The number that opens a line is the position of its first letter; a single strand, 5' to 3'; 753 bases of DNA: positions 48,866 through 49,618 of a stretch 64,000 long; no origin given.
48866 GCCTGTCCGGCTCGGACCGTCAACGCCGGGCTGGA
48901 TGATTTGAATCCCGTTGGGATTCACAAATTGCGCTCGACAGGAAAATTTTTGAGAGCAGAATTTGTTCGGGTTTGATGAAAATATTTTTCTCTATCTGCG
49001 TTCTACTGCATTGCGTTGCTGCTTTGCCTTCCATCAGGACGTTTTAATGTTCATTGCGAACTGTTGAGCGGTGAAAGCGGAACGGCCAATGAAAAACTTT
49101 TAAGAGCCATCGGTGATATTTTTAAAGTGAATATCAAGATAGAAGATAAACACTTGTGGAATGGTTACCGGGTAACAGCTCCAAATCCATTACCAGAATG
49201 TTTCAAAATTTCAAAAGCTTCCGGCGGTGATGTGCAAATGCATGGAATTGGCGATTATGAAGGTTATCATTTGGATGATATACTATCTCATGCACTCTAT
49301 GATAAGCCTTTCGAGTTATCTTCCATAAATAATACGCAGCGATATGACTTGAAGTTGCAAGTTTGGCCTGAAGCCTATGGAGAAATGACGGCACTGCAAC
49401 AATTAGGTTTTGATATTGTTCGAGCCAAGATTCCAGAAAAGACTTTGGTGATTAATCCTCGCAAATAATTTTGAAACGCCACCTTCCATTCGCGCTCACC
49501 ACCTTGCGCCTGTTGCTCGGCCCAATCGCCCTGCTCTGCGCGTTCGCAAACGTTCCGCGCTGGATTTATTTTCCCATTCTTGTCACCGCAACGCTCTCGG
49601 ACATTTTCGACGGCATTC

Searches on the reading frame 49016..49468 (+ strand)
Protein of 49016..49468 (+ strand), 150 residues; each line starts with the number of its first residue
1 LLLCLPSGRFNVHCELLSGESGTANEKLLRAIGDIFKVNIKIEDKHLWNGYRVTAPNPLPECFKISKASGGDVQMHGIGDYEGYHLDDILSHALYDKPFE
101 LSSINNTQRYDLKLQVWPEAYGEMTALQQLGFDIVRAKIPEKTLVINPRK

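Call 14: search_protein_families(library=pfam, proteins=[window:49016-49468:+], max_evalue=0.01)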
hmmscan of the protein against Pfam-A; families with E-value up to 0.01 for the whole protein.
window:49016-49468:+ (150 aa): 0 families

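Call 39: find_homologous_proteins(query=window:49016-49465:+, max_evalue=0.001)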
Query window:49016-49465:+ (150 aa): 2 proteins with E <= 0.001 among 22 candidates.
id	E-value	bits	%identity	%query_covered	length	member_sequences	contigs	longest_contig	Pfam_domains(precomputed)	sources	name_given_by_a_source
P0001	5.9e-85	300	99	89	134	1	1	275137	-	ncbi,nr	ncbi:MAG TPA: hypothetical protein VFV23_13450 [Verrucomicrobiae bacterium]|nr:hypothetical protein 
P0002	7.2e-72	258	78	97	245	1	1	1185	-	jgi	jgi:hypothetical protein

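Call 41: find_encoding_contigs(protein=P0002, flank=10000)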
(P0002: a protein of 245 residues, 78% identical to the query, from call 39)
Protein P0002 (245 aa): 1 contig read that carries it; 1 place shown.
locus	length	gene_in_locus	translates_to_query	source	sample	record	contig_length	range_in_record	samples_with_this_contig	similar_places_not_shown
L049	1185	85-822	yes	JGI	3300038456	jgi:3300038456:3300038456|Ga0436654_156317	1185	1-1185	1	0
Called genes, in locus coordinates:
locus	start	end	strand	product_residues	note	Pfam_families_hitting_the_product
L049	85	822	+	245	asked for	-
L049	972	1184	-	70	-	?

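Call 42: find_encoding_contigs(protein=P0001, flank=10000)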
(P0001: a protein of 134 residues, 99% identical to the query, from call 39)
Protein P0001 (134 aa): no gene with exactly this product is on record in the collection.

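Call 88: list_cluster_members(proteins=[P0001])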
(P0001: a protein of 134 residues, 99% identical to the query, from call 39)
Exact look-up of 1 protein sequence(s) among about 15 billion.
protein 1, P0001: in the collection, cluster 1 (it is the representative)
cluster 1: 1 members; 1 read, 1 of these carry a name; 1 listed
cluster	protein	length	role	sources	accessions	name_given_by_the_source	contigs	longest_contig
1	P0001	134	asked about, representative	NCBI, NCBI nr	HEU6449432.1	MAG TPA: hypothetical protein VFV23_13450 [Verrucomicrobiae bacterium] | hypothetical protein [Verrucomicrobiae bacterium]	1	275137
